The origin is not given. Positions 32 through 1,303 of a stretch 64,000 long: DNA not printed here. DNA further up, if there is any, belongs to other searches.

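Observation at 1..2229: Uncharacterised three-gene sce7726/sce7725/RES cassette in the BREX variable slot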

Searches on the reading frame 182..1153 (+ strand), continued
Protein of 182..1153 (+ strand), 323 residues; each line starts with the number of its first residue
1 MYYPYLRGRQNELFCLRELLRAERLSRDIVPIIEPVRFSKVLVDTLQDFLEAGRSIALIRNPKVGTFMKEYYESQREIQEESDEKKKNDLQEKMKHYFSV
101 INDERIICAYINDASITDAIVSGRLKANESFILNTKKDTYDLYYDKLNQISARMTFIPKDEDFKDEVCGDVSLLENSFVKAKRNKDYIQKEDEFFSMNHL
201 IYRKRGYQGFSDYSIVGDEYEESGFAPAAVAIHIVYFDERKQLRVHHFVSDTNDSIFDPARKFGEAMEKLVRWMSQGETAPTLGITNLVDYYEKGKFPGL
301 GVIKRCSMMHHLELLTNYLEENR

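Call 66: search_dna_similar(query=window:182-1150:+, collection=plasmids, mode=protein, max_evalue=0.001, max_rows=30)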
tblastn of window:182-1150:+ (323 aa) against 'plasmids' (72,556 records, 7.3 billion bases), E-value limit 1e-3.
Records with a match: 14; places in all: 14; records where one place covers at least 80% of the query: 14.
Best place of each record, by identity: <60% 14.
By first word of the organism name: Shinella 4; Ralstonia 3; Rhizobium 2; Moraxella 2; Enterococcus 1; arsenite-oxidising 1; Pseudorhizobium 1.
By predicted mobility (MOB-suite, as given by PLSDB): mobilizable 5; non-mobilizable 5; conjugative 4.
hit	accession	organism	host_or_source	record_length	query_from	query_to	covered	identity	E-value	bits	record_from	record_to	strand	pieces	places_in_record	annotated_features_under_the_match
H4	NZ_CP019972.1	Enterococcus faecium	Homo sapiens,rectal swab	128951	1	323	100%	34.6%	1e-44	170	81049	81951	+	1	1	sce7725 family protein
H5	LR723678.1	arsenite-oxidising bacterium NT-25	moist arsenopyrite (FeAsS)-containing ...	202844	1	319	99%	32.0%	4e-28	122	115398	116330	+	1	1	ATP-binding protein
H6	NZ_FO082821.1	Pseudorhizobium banfieldiae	-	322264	1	319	99%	32.0%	4e-28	122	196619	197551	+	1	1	sce7725 family protein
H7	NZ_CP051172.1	Ralstonia pseudosolanacearum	Whole organism,potato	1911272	1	319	99%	31.8%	5e-30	127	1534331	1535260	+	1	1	none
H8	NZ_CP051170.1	Ralstonia pseudosolanacearum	Whole organism,potato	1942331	1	319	99%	31.8%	5e-30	127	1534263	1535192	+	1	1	none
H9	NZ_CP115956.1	Ralstonia pseudosolanacearum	Solanum tuberosum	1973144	1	319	99%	31.5%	2e-29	125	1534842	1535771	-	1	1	none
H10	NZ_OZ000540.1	Shinella sp. WSC3-e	-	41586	1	323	100%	31.2%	3e-27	119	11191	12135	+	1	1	sce7725 family protein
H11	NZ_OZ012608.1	Shinella sp. WSD5-1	-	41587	1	323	100%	31.2%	3e-27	119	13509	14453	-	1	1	sce7725 family protein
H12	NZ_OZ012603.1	Shinella sp. WSD5-1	-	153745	1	323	100%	31.2%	3e-27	119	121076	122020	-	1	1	sce7725 family protein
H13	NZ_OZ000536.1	Shinella sp. WSC3-e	-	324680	1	323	100%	31.2%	3e-27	119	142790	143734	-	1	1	sce7725 family protein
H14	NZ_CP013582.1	Rhizobium phaseoli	Phaseolus vulgaris,Whole ...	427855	1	319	99%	31.3%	2e-26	117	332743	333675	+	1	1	sce7725 family protein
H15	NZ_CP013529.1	Rhizobium phaseoli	Phaseolus vulgaris,Whole ...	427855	1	319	99%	31.3%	2e-26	117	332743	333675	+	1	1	sce7725 family protein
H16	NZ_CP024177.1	Moraxella osloensis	Homo sapiens,single cell,skin swab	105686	1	322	100%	30.8%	1e-22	105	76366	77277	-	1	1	sce7725 family protein | sce7726 family protein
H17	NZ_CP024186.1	Moraxella osloensis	single cell,skin swab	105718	1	322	100%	30.8%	1e-22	105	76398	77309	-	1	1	sce7725 family protein | sce7726 family protein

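Call 67: get_annotated_region(hit=H4, flank=6000)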
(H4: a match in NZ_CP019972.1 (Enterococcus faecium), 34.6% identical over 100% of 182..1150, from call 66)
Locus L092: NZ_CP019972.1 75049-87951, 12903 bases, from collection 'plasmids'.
description: Enterococcus faecium isolate 2014-VREF-114 plasmid p114-2
organism: Enterococcus faecium (NCBI taxid 1352)
taxonomy: Bacteria; Bacillota; Bacilli; Lactobacillales; Enterococcaceae; Enterococcus; Enterococcus faecium
host: -; source: Homo sapiens,rectal swab; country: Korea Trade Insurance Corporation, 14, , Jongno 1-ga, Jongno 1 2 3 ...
typing (MOB-suite, as given by PLSDB): conjugative; replicon rep_cluster_150; relaxase MOBP; mating-pair formation MPF_T
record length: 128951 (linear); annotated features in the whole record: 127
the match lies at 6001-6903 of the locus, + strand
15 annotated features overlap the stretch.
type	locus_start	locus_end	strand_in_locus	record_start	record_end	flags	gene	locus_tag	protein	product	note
CDS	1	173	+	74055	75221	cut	-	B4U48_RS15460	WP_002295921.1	cyclopropane-fatty-acyl-phospholipid synthase family protein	-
CDS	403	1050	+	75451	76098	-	-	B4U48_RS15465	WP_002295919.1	PepSY domain-containing protein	-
CDS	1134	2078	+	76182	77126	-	-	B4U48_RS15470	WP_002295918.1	dihydroorotate oxidase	GO:0006221 - pyrimidine nucleotide biosynthetic process [Evidence IEA]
CDS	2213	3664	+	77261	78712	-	-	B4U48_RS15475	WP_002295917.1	amidase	-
CDS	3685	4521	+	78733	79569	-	-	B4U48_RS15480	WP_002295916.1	transporter substrate-binding domain-containing protein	-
CDS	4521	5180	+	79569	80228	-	-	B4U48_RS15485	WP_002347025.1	amino acid ABC transporter permease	GO:0006865 - amino acid transport [Evidence IEA]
CDS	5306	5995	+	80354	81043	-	-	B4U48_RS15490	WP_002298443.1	hypothetical protein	-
CDS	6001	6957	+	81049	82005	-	-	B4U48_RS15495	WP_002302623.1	sce7725 family protein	-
CDS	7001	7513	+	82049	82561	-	-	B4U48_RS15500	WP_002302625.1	GNAT family N-acetyltransferase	-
CDS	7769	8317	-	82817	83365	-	-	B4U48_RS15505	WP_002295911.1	AAA family ATPase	-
CDS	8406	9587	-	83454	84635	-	-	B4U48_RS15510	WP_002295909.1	nucleoside transporter C-terminal domain-containing protein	-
CDS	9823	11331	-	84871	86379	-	-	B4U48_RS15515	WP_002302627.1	DUF1846 domain-containing protein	-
CDS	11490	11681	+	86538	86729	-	-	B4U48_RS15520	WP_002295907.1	hypothetical protein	-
CDS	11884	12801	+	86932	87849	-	-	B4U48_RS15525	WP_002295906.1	hypothetical protein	-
CDS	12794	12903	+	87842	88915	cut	-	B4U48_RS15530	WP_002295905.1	hypothetical protein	-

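Call 68: get_annotated_region(hit=H3, flank=6000)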
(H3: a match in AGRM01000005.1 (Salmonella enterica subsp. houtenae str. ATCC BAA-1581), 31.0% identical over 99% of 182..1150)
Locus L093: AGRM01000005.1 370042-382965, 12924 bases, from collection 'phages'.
description: Salmonella enterica subsp. houtenae str. ATCC BAA-1581 SEHO0AFNL_Contig0.6, whole genome shotgun sequence.
organism: Salmonella enterica subsp. houtenae str. ATCC BAA-1581 (NCBI taxid 523831)
taxonomy: Bacteria; Pseudomonadati; Pseudomonadota; Gammaproteobacteria; Enterobacterales; Enterobacteriaceae; Salmonella
host: Homo sapiens; source: -; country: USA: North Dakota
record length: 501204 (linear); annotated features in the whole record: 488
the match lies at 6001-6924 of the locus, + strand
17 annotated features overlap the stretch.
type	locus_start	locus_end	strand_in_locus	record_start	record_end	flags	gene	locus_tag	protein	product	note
CDS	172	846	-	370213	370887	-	-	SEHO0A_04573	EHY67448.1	hypothetical protein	-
CDS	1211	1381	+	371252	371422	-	-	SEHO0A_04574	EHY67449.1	hypothetical protein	-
CDS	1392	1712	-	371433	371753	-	-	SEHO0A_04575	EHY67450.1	hypothetical protein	-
CDS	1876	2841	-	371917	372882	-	-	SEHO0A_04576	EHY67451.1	ICE-like protease p20 domain protein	-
CDS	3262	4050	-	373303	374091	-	-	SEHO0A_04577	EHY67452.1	hypothetical protein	-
CDS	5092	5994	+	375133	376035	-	-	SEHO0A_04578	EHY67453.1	hypothetical protein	-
CDS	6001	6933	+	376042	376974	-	-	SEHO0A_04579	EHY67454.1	hypothetical protein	-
CDS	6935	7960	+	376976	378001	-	-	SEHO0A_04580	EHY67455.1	RES domain protein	-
CDS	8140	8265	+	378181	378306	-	-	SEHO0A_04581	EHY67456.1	hypothetical protein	-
CDS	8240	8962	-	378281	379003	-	-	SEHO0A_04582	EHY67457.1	site-specific recombinase, phage integrase family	-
CDS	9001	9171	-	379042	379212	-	-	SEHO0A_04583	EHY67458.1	hypothetical protein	-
CDS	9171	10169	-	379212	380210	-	-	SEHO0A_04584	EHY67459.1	integrating conjugative element protein, PFL_4705 family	-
CDS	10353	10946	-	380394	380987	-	-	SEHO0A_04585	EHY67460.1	integrating conjugative element protein, PFL_4704 family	-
CDS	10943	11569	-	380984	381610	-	-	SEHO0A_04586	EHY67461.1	integrating conjugative element protein, PFL_4703 family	-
CDS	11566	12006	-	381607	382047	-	-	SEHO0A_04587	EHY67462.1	conjugative transfer region protein family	-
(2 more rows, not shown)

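Call 69: get_annotated_region(hit=H16, flank=6000)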
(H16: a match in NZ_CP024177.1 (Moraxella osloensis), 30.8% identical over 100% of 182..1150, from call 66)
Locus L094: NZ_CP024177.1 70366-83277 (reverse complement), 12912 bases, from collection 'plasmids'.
description: Moraxella osloensis strain YHS plasmid pYHS1, complete sequence
organism: Moraxella osloensis (NCBI taxid 34062)
taxonomy: Bacteria; Pseudomonadota; Gammaproteobacteria; Moraxellales; Moraxellaceae; Moraxella; Moraxella osloensis
host: -; source: Homo sapiens,single cell,skin swab; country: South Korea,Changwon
typing (MOB-suite, as given by PLSDB): mobilizable; relaxase MOBP,MOBP
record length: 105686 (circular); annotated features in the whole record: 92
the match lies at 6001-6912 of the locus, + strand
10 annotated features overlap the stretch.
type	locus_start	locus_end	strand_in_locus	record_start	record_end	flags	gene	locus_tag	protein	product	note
CDS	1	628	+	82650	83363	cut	rutB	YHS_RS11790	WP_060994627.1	pyrimidine utilization protein B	-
CDS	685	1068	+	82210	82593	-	rutC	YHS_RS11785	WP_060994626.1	pyrimidine utilization protein C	-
CDS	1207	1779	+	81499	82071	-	rutF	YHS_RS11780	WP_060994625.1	NADH-dependent FMN reductase RutF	-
CDS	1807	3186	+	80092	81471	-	-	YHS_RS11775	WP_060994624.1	solute carrier family 23 protein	GO:0055085 - transmembrane transport [Evidence IEA]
CDS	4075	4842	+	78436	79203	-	-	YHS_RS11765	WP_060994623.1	SDR family NAD(P)-dependent oxidoreductase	-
CDS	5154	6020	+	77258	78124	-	-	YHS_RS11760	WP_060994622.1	sce7726 family protein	-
CDS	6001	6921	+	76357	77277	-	-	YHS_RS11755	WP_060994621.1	sce7725 family protein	-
CDS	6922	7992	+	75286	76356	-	-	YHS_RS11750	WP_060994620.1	RES family NAD+ phosphorylase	-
CDS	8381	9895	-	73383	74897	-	-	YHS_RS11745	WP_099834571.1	DUF389 domain-containing protein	-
CDS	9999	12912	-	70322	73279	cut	-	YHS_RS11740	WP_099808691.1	Tn3 family transposase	-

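Call 70: get_annotated_region(hit=H6, flank=6000)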
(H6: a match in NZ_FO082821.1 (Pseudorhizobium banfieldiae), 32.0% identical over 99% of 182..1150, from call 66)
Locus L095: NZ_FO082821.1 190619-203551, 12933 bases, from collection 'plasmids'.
description: Pseudorhizobium banfieldiae strain NT-26 plasmid NT26_p1, complete sequence
organism: Pseudorhizobium banfieldiae (NCBI taxid 1125847)
taxonomy: Bacteria; Pseudomonadota; Alphaproteobacteria; Hyphomicrobiales; Rhizobiaceae; Pseudorhizobium; Pseudorhizobium banfieldiae
host: -; source: -; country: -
typing (MOB-suite, as given by PLSDB): conjugative; replicon rep_cluster_440,rep_cluster_579; relaxase MOBP,MOBP; mating-pair formation MPF_T
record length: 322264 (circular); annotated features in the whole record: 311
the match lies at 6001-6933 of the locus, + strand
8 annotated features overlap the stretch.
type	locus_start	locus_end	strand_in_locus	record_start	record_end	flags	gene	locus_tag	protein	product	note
CDS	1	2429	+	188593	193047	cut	-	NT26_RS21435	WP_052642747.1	bifunctional class I SAM-dependent methyltransferase/DEAD/DEAH box helicase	-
CDS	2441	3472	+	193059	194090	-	-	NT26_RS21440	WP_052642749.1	toprim domain-containing protein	-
CDS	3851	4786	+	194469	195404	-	-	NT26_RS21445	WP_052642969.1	DUF2493 domain-containing protein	-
CDS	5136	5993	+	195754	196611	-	-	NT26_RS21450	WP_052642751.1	sce7726 family protein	-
CDS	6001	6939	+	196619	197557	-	-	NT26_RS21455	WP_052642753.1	sce7725 family protein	-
CDS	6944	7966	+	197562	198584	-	-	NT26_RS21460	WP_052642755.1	RES family NAD+ phosphorylase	-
CDS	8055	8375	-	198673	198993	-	-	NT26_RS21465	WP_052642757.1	H-NS histone family protein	-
CDS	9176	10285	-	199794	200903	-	-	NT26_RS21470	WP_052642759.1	IS110 family transposase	-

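Call 85: search_protein_families(library=padloc, alignment_id=A7, max_evalue=0.00001)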
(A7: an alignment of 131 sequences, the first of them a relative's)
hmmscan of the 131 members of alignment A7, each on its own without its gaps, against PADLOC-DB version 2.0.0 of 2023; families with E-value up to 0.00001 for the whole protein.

A. member 1, L012:5653-6336:+ (228 aa): 0 families

B. families by the number of members that match (of 131 scanned): 264 families (the first 25 are shown)
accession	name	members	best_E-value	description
PDLC03178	Specificity_I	2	1.4e-58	Type I specificity subunit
PDLC03165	Specificity_I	2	1.8e-54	Type I specificity subunit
PDLC03079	Specificity_I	2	2.1e-48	Type I specificity subunit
PDLC03087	Specificity_I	2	3.3e-48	Type I specificity subunit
PDLC03150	Specificity_I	2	4.2e-40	Type I specificity subunit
PDLC03156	Specificity_I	2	2.7e-37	Type I specificity subunit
PDLC03146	Specificity_I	2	3.7e-36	Type I specificity subunit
PDLC03098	Specificity_I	2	4.3e-36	Type I specificity subunit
PDLC03101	Specificity_I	2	4.5e-32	Type I specificity subunit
PDLC03090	Specificity_I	2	1e-31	Type I specificity subunit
PDLC03189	Specificity_I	2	1.1e-30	Type I specificity subunit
PDLC03089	Specificity_I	2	8.3e-30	Type I specificity subunit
PDLC03169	Specificity_I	2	2.7e-29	Type I specificity subunit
PDLC03168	Specificity_I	2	2.9e-29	Type I specificity subunit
PDLC03100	Specificity_I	2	3.1e-29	Type I specificity subunit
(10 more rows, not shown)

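Call 86: search_protein_families(library=pfam, alignment_id=A7, max_evalue=0.00001)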
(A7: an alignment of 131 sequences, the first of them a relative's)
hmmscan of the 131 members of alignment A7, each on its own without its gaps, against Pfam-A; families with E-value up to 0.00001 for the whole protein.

A. member 1, L012:5653-6336:+ (228 aa): 0 families

B. families by the number of members that match (of 131 scanned): 169 families (the first 25 are shown)
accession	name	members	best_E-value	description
PF01420.25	Methylase_S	3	2.8e-30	Type I restriction modification DNA specificity domain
PF00155.27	Aminotran_1_2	2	7.9e-54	Aminotransferase class I and II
PF00239.26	Resolvase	2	4.4e-34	Resolvase, N terminal domain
PF07508.19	Recombinase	2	4.4e-25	Recombinase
PF13401.12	AAA_22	2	1.8e-22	AAA domain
PF13419.12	HAD_2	2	4.6e-22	Haloacid dehalogenase-like hydrolase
PF00702.32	Hydrolase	2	1.6e-21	haloacid dehalogenase-like hydrolase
PF00665.32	rve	2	1.1e-15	Integrase core domain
PF01381.28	HTH_3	2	2.6e-13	Helix-turn-helix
PF13408.12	Zn_ribbon_recom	2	4.8e-13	Recombinase zinc beta ribbon domain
PF00583.31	Acetyltransf_1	2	4e-11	Acetyltransferase (GNAT) family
PF04055.27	Radical_SAM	2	1.5e-10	Radical SAM superfamily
PF13683.12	rve_3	2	5.8e-10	Integrase core domain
PF13560.12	HTH_31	2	2.6e-08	Helix-turn-helix domain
PF13245.12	AAA_19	2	1.1e-07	AAA domain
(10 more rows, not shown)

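Call 103: get_annotated_region(hit=H1, flank=6000)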
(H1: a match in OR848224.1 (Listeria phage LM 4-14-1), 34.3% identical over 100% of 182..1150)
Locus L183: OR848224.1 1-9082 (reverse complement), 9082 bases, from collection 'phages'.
description: UNVERIFIED_ORG: Listeria phage LM 4-14-1 clone NODE_127_length_10506_cov_3.871129 genomic sequence.
organism: Listeria phage LM 4-14-1 (NCBI taxid 3113836)
taxonomy: Viruses
host: Listeria monocytogenes; source: wastewater; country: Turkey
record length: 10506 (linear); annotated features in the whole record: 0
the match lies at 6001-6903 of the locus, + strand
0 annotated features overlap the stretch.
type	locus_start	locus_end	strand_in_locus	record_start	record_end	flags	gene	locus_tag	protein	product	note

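Call 104: get_annotated_region(hit=H2, flank=6000)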
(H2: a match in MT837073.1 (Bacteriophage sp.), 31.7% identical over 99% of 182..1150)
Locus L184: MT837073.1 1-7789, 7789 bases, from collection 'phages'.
description: UNVERIFIED: Bacteriophage sp. clone scaffold_3816 genomic sequence.
organism: Bacteriophage sp. (NCBI taxid 38018)
taxonomy: Viruses
host: -; source: human fecal samples; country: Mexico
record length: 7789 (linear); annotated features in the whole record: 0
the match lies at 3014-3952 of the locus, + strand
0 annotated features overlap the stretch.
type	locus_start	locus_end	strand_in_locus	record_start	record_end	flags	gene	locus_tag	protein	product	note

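Call 105: get_annotated_region(hit=H7, flank=5000)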
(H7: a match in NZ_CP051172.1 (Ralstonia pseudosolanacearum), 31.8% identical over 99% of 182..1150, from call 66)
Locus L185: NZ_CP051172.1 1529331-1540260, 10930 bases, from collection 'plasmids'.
description: Ralstonia pseudosolanacearum strain RUN2279 plasmid pUW773mp
organism: Ralstonia pseudosolanacearum (NCBI taxid 1310165)
taxonomy: Bacteria; Pseudomonadota; Betaproteobacteria; Burkholderiales; Burkholderiaceae; Ralstonia; Ralstonia pseudosolanacearum
host: -; source: Whole organism,potato; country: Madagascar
typing (MOB-suite, as given by PLSDB): mobilizable; relaxase MOBP
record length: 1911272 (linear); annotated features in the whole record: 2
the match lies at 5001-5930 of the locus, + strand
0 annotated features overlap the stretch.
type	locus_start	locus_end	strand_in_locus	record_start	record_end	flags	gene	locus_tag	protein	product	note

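Call 106: get_annotated_region(hit=H10, flank=5000)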
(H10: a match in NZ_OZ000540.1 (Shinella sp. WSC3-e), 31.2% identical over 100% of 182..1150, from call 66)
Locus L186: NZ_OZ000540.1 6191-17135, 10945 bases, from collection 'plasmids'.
description: Shinella sp. WSC3-e isolate ena-SAMPLE-TAB-28-07-2022-10:23:51:176-5823 plasmid pjSHIWSC3, complete sequence
organism: Shinella sp. WSC3-e (NCBI taxid 3113208)
taxonomy: Bacteria; Pseudomonadota; Alphaproteobacteria; Hyphomicrobiales; Rhizobiaceae; Shinella; Shinella sp. WSC3-e
host: -; source: -; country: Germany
typing (MOB-suite, as given by PLSDB): non-mobilizable
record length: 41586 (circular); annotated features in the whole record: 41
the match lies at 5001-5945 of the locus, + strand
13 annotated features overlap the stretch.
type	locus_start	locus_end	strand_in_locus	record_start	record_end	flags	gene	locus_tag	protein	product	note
CDS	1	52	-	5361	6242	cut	-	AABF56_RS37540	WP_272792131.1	DUF4238 domain-containing protein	-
CDS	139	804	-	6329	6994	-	-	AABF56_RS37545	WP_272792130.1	hypothetical protein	-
CDS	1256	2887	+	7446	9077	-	-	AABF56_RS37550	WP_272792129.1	hypothetical protein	-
CDS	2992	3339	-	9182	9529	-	-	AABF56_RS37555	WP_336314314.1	DUF6527 family protein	-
CDS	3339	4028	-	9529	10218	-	-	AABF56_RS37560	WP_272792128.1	hypothetical protein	-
CDS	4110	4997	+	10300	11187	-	-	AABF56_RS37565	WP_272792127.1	sce7726 family protein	-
CDS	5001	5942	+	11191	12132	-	-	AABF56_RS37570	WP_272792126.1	sce7725 family protein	-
CDS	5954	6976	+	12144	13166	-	-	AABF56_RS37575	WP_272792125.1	RES family NAD+ phosphorylase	-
CDS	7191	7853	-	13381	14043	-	-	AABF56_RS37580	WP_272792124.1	SMC-Scp complex subunit ScpB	-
CDS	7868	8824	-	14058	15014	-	-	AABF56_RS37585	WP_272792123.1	DUF1403 family protein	-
CDS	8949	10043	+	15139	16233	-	-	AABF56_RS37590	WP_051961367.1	tyrosine-type recombinase/integrase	GO:0015074 - DNA integration [Evidence IEA]; GO:0006310 - DNA recombination [Evidence IEA]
CDS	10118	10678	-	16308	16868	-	-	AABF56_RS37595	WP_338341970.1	MFS transporter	GO:0055085 - transmembrane transport [Evidence IEA]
CDS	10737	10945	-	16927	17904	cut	-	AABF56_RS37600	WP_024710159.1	AAA family ATPase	-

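Call 107: get_annotated_region(hit=H14, flank=5000)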
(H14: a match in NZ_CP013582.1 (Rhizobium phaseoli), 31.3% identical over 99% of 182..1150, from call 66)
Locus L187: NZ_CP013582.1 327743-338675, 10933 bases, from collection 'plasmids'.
description: Rhizobium phaseoli strain N261 plasmid pRphaN261b, complete sequence
organism: Rhizobium phaseoli (NCBI taxid 396)
taxonomy: Bacteria; Pseudomonadota; Alphaproteobacteria; Hyphomicrobiales; Rhizobiaceae; Rhizobium; Rhizobium phaseoli
host: -; source: Phaseolus vulgaris,Whole organism,Legume-root nodule,legume-root nodule; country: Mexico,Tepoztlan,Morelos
typing (MOB-suite, as given by PLSDB): non-mobilizable
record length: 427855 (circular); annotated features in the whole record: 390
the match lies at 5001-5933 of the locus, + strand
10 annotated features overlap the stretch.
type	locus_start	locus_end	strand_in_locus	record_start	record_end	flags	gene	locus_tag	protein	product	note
CDS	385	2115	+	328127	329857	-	-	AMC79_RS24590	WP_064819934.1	hypothetical protein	-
CDS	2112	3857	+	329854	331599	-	-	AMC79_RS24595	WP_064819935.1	hypothetical protein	-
CDS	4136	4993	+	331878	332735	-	-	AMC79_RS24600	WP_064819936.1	sce7726 family protein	-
CDS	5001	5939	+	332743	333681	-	-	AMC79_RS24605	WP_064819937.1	sce7725 family protein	-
CDS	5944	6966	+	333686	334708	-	-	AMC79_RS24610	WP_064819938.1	RES family NAD+ phosphorylase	-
CDS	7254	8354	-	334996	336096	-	-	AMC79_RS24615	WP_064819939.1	D-TA family PLP-dependent enzyme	-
CDS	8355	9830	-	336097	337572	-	-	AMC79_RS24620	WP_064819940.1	M81 family metallopeptidase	-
CDS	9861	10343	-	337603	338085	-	-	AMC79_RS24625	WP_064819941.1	hypothetical protein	-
CDS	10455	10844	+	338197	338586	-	-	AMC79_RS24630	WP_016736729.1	RidA family protein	-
CDS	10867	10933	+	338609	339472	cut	-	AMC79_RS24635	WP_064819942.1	MurR/RpiR family transcriptional regulator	GO:0006355 - regulation of DNA-templated transcription [Evidence IEA]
